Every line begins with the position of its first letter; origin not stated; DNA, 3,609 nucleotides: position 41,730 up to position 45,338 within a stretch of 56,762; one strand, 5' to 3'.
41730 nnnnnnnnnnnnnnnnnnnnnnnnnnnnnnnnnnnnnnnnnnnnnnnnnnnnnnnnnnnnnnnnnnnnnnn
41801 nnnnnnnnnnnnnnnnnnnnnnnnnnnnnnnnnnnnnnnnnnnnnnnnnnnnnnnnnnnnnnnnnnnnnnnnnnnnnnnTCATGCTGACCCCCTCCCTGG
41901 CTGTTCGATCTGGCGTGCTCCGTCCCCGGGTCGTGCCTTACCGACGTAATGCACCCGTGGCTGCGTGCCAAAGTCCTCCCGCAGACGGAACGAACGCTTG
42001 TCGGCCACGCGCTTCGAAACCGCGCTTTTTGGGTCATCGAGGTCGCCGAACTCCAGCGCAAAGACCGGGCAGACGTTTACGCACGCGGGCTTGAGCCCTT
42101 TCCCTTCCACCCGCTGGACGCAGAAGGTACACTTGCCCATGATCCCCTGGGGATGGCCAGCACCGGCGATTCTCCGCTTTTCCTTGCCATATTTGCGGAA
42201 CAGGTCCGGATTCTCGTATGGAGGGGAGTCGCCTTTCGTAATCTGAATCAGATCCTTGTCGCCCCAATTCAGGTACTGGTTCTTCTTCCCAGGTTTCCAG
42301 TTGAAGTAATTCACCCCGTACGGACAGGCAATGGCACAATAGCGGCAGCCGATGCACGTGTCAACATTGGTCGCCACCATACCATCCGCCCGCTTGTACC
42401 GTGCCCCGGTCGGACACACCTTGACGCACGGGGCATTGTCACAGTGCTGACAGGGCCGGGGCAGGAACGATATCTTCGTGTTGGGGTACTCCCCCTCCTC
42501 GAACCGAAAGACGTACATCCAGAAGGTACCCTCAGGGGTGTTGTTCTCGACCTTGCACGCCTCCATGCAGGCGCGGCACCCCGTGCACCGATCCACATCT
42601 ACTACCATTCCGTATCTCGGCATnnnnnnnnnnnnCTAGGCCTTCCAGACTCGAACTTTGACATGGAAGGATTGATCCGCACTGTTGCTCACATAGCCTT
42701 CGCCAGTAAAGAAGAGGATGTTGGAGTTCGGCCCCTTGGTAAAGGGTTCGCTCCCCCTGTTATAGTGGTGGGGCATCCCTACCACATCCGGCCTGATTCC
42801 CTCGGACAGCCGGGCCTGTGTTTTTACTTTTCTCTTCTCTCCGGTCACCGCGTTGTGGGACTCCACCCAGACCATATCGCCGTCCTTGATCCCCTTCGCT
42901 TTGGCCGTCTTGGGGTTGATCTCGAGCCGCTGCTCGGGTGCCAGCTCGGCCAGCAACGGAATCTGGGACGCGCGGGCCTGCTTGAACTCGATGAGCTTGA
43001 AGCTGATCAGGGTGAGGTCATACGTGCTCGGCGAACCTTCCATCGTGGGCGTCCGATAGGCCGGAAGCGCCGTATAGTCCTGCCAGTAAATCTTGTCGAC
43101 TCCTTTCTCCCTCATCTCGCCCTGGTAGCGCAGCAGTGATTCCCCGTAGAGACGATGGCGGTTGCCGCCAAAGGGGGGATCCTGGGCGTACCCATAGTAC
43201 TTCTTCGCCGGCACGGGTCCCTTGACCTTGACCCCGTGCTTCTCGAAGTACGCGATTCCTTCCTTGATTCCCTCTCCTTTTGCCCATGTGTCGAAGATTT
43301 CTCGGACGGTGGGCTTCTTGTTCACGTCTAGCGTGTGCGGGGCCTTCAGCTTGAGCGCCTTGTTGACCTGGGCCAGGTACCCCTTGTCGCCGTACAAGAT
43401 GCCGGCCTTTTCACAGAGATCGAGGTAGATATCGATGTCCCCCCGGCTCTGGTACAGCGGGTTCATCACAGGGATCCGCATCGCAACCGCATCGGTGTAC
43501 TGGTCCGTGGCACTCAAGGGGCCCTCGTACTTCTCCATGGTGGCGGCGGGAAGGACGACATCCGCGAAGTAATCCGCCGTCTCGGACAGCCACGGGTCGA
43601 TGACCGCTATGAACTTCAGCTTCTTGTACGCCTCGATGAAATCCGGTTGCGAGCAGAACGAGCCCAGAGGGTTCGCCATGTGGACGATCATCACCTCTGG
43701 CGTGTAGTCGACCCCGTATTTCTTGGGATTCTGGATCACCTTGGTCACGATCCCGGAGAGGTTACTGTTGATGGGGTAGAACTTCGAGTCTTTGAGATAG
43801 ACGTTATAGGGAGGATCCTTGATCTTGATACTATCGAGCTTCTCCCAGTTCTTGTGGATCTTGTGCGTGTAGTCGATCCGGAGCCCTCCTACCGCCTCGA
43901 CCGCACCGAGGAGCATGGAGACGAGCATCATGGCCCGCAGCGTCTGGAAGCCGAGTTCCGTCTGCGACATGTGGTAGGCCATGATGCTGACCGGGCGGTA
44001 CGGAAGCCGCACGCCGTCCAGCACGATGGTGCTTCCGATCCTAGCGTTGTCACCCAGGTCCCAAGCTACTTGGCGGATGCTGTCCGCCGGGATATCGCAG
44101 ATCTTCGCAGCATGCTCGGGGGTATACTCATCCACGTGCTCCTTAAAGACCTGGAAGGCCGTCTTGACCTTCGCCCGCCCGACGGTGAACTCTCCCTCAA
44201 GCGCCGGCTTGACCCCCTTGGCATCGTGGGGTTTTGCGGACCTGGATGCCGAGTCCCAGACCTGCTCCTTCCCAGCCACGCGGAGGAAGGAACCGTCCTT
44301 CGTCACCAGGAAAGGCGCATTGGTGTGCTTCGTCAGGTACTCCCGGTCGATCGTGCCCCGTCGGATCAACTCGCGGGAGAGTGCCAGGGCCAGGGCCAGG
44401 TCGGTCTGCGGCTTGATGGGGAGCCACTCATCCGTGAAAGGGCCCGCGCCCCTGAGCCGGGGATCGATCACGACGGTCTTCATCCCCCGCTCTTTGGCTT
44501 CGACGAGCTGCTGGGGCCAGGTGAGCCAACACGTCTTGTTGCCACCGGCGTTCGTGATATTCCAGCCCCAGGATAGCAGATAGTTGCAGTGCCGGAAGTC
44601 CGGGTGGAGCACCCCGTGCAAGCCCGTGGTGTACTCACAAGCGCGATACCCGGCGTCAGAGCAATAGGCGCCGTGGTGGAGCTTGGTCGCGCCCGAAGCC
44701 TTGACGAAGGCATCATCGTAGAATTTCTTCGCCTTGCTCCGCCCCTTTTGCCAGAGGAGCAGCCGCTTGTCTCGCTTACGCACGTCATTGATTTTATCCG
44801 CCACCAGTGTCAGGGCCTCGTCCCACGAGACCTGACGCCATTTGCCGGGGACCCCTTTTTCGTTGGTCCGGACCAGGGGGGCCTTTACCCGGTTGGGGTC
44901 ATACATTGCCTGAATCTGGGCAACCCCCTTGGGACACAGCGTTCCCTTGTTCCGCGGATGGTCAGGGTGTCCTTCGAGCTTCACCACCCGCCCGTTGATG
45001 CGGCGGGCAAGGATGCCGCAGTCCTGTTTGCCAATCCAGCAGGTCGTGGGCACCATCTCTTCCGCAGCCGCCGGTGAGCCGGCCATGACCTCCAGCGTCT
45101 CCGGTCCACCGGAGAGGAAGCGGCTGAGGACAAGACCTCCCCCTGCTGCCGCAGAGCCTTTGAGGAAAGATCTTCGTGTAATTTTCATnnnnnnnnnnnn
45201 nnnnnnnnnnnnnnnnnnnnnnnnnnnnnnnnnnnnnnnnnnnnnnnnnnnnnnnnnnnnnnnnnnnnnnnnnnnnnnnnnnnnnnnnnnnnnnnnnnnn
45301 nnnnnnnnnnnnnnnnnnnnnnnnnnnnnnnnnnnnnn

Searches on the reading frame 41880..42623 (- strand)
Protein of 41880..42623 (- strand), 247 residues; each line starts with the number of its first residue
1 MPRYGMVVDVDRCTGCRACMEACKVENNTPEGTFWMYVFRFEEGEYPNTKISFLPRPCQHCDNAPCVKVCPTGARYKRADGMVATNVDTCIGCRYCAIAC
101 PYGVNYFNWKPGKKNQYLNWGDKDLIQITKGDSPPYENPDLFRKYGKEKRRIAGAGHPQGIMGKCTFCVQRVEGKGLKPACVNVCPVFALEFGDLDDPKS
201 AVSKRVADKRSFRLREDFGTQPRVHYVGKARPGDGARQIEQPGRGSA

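Call 3: search_protein_families(library=pfam, proteins=[window:41880-42623:-], max_evalue=0.01)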
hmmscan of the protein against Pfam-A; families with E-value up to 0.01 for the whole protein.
window:41880-42623:- (247 aa): 15 families
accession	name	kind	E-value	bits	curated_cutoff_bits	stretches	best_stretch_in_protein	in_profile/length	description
PF13247.11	Fer4_11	-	1.4e-20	73.8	26.2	2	50-113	2-67/100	4Fe-4S dicluster domain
PF12838.12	Fer4_7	-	3e-15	56.9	27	2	12-74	1-52/52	4Fe-4S dicluster domain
PF00037.32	Fer4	-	8.8e-13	47.9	21.1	2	7-25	2-20/24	4Fe-4S binding domain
PF13237.11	Fer4_10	-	6.2e-12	45.7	25.5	3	51-101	2-53/53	4Fe-4S dicluster domain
PF12837.12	Fer4_6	-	4.8e-11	42.5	25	2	83-104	2-23/24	4Fe-4S binding domain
PF12797.12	Fer4_2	-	3e-09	36.7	24.5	2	5-24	2-21/22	4Fe-4S binding domain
PF13187.11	Fer4_9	-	4.1e-09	36.8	27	3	58-103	2-50/52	4Fe-4S dicluster domain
PF12798.12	Fer4_3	-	1.6e-07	32.1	27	0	13-25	1-13/15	4Fe-4S binding domain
PF13484.11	Fer4_16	-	3.5e-07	31.3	30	0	90-126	2-41/66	4Fe-4S double cluster binding domain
PF13183.11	Fer4_8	-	6.9e-06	26.9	27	0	83-104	47-68/68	4Fe-4S dicluster domain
PF13534.11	Fer4_17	-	2.2e-05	25.3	22.2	0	85-105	41-61/61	4Fe-4S dicluster domain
PF12800.12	Fer4_4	-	3.9e-05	24.1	24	0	11-25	2-16/17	4Fe-4S binding domain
PF25160.1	LdpA_Fe-S-bd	-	0.00049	20.3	27.6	0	63-103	6-41/49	LdpA Fe-S cluster-binding domain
PF14697.11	Fer4_21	-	0.0022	18.5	35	0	7-26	35-54/59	4Fe-4S dicluster domain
PF13459.11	Fer4_15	-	0.0066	17.6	22.4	0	7-25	2-21/66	4Fe-4S single cluster domain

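Call 4: search_protein_families(library=ncbifam, proteins=[window:41880-42623:-], max_evalue=0.01)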
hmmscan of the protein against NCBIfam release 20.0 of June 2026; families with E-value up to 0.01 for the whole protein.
window:41880-42623:- (247 aa): 53 families (the best 25 are shown)
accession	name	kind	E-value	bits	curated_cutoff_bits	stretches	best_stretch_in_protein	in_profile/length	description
NF041715.1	arsenate_red_ArrB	equivalog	1.1e-55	188.7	450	1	3-227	2-225/233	arsenate respiratory reductase iron-sulfur subunit ArrB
NF045797.1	DsrO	equivalog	3.6e-55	186.9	200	2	3-116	43-161/235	sulfate reduction electron transfer complex DsrMKJOP subunit DsrO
TIGR03149.1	cyt_nit_nrfC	equivalog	1e-52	178.7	377.6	2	3-109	38-146/225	cytochrome c nitrite reductase Fe-S protein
NF041782.1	mnquin_red_QrcC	equivalog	2.1e-47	161.8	400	2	4-111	1-122/239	menaquinone reductase iron-sulfur cluster-binding subunit QrcC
NF011569.0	PRK14993.1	equivalog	1.1e-43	149.5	416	2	3-109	43-151/244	tetrathionate reductase subunit TtrB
TIGR02951.1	DMSO_dmsB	equivalog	5e-38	130.7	214.1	2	3-113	1-120/161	DMSO/selenate family reductase complex B subunit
TIGR03478.1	DMSO_red_II_bet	subfamily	7.1e-32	110.6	480.7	3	43-115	116-189/321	DMSO reductase family type II enzyme, iron-sulfur subunit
NF038355.1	FDH3_beta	equivalog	2.6e-28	99.2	240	1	6-149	5-141/180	formate dehydrogenase FDH3 subunit beta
NF008134.0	PRK10882.1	equivalog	1.5e-26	93.2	263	3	48-110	103-166/329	hydrogenase 2 operon protein HybA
NF042979.1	EthbenzDh_ebdB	equivalog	2e-23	82.8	740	2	43-109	138-205/354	ethylbenzene dehydrogenase subunit beta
TIGR01582.1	FDH-beta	equivalog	5.5e-21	74.9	334.7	2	6-108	24-144/283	formate dehydrogenase subunit beta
NF045715.1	sulf_resp_HmcB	equivalog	6.5e-21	74.7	420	3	48-110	97-159/307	sulfate respiration complex iron-sulfur protein HmcB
TIGR01660.1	narH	equivalog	7.6e-21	74.1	524.05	1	44-115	169-241/492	nitrate reductase subunit beta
NF009408.0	PRK12769.1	equivalog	4.3e-19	68.1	1003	1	6-117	5-114/659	formate-dependent uric acid utilization protein AegA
NF009451.0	PRK12809.1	equivalog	8.5e-18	64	1154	1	7-104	6-101/639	formate-dependent uric acid utilization protein YgfT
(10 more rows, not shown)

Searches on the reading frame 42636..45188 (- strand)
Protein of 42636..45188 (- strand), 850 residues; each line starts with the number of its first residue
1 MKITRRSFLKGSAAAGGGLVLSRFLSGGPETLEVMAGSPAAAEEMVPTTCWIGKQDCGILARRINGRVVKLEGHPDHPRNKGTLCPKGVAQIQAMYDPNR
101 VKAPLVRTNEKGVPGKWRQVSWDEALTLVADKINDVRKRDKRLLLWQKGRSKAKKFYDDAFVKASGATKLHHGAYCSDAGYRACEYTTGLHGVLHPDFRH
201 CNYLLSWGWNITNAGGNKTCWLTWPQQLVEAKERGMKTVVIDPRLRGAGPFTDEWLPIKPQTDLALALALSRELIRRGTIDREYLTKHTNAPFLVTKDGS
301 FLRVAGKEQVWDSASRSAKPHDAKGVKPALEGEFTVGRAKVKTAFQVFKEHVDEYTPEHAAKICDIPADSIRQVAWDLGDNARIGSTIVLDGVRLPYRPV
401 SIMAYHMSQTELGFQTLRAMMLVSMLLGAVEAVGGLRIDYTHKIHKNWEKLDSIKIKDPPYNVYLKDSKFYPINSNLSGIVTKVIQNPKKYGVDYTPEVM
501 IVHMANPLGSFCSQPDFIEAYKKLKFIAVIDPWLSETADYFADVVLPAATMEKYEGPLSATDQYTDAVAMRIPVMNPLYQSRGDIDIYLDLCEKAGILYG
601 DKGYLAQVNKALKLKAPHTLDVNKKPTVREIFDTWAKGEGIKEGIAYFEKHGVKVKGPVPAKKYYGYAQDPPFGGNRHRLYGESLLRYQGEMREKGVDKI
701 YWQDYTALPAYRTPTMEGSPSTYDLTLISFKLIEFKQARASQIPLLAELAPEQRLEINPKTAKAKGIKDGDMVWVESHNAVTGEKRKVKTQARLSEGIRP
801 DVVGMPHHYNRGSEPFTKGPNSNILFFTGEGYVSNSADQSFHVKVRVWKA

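Call 3: search_protein_families(library=pfam, proteins=[window:42636-45188:-], max_evalue=0.01)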
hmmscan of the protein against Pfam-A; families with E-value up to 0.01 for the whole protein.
window:42636-45188:- (850 aa): 4 families
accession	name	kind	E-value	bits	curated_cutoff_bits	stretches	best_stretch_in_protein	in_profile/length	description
PF00384.28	Molybdopterin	-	1.1e-25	90.8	24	1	100-594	1-353/353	Molybdopterin oxidoreductase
PF01568.27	Molydop_binding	-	3.1e-16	59.8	26.8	1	725-826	1-93/110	Molydopterin dinucleotide binding domain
PF04879.21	Molybdop_Fe4S4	-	7.3e-10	39.1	22.7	1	45-96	3-54/55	Molybdopterin oxidoreductase Fe4S4 domain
PF10518.14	TAT_signal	-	3e-05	24.2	22.7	1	2-21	1-20/21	TAT (twin-arginine translocation) pathway signal sequence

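Call 4: search_protein_families(library=ncbifam, proteins=[window:42636-45188:-], max_evalue=0.01)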
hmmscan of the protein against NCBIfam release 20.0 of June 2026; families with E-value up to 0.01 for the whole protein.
window:42636-45188:- (850 aa): 27 families (the best 25 are shown)
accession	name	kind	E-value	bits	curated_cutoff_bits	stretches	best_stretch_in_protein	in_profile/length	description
NF012032.0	PRK15488.1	equivalog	5.7e-77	259.4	694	3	1-290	1-282/759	thiosulfate reductase PhsA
TIGR03479.1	DMSO_red_II_alp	subfamily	3.9e-51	174.1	984.75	1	83-595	103-643/913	molybdopterin-dependent oxidoreductase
TIGR01591.1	Fdh-alpha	equivalog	3.8e-50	170.7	666.25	3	49-290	2-239/672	formate dehydrogenase subunit alpha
NF041783.2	mnquin_red_QrcB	equivalog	3.9e-46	157.5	440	2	42-280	49-283/695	menaquinone reductase molybdopterin-binding-like subunit QrcB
TIGR01553.1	formate-DH-alph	equivalog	4.4e-45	153.8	814.2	3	217-435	235-438/1009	formate dehydrogenase-N subunit alpha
NF041714.1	arsenate_red_ArrA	equivalog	8e-44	149.9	1600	2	2-285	2-292/848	arsenate respiratory reductase molybdopterin-containing subunit ArrA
TIGR02166.1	dmsA_ynfE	subfamily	1.1e-42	146.1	777.7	2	3-445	1-406/794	DMSO/selenate family reductase complex A subunit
NF041513.1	formate_DH_Act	exception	4.2e-33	114.2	1400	3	39-140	36-134/1067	formate dehydrogenase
NF047855.1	AssmNtatRedNasC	equivalog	4.7e-32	111.1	1100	3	70-291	48-265/708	assimilatory nitrate reductase catalytic subunit NasC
NF010055.0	PRK13532.1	equivalog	2.1e-28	99.1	904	1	1-376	1-359/830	nitrate reductase catalytic subunit NapA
TIGR00509.1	bisC_fam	subfamily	7.4e-27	93.9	1017.55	2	93-290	37-260/772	molybdopterin guanine dinucleotide-containing S/N-oxide reductase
TIGR01706.1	NAPA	equivalog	8e-27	93.9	930.55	1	2-377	1-360/830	periplasmic nitrate reductase subunit alpha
NF042978.1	EthbenzDh_ebdA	equivalog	4.3e-23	81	2000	1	83-377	125-435/977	ethylbenzene dehydrogenase subunit alpha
TIGR02164.1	torA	equivalog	5.3e-20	71.1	1465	2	493-595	462-564/824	trimethylamine-N-oxide reductase TorA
NF041884.1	selenate_YnfF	exception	1.2e-19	69.8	1650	1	83-288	88-298/798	selenate/tellurate reductase subunit YnfF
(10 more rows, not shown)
